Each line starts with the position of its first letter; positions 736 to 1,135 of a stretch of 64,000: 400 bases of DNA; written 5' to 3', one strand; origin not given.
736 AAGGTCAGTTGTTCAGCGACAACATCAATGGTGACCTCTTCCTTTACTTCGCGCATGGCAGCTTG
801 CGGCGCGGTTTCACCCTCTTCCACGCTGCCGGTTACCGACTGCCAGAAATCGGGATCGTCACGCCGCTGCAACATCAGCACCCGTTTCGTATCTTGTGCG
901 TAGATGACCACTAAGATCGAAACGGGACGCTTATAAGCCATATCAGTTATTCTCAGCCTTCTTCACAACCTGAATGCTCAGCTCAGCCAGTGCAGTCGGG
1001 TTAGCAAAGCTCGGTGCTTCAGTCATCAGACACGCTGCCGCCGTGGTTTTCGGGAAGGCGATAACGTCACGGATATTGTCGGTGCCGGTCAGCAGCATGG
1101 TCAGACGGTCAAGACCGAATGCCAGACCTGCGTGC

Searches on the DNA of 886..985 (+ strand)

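Call 85: search_dna_similar(query=window:886-985:+, collection=ecoli_genomes, mode=near, max_rows=8)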
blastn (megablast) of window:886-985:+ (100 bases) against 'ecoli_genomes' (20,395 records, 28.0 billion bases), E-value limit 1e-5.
Records with a match: 5425; places in all: 5427; records where one place covers at least 80% of the query: 5406.
Genomes with a match: 5425 of 5426; with a place that covers at least 80% of the query: 5406. Places per genome that has any: lowest 1, median 1, highest 2. On chromosomes: 5426 places; on plasmids: 1.
Best place of each record, by identity: >=99% 3690; 95-99% 1715; 80-90% 20.
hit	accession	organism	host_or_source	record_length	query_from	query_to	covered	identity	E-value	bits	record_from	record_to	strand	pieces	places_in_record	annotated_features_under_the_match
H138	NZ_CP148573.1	Escherichia coli strain Z1322HEC0006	Homo sapiens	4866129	1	100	100%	100.0%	1e-16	187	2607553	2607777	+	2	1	nudB: dihydroneopterin triphosphate diphosphatase | aspS: aspartate--tRNA ligase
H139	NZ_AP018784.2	Escherichia coli strain SK1144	-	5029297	1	100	100%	100.0%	2e-44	185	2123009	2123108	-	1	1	nudB: dihydroneopterin triphosphate diphosphatase | aspS: aspartate--tRNA ligase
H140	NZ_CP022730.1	Escherichia coli strain SA186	Homo sapiens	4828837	1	100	100%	100.0%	2e-44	185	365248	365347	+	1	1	nudB: dihydroneopterin triphosphate diphosphatase | aspS: aspartate--tRNA ligase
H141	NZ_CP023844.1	Escherichia coli strain 4/1-1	Homo sapiens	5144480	1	100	100%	100.0%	2e-44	185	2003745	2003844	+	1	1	nudB: dihydroneopterin triphosphate diphosphatase | aspS: aspartate--tRNA ligase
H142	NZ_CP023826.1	Escherichia coli strain 4/4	Homo sapiens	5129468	1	100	100%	100.0%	2e-44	185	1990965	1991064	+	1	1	nudB: dihydroneopterin triphosphate diphosphatase | aspS: aspartate--tRNA ligase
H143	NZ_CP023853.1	Escherichia coli strain 2/0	Homo sapiens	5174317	1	100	100%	100.0%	2e-44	185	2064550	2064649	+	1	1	nudB: dihydroneopterin triphosphate diphosphatase | aspS: aspartate--tRNA ligase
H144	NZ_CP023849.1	Escherichia coli strain 4/0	Homo sapiens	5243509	1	100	100%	100.0%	2e-44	185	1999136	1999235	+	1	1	nudB: dihydroneopterin triphosphate diphosphatase | aspS: aspartate--tRNA ligase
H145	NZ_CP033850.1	Escherichia coli strain FDAARGOS_497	Homo sapiens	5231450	1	100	100%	100.0%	2e-44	185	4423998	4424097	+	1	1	nudB: dihydroneopterin triphosphate diphosphatase | aspS: aspartate--tRNA ligase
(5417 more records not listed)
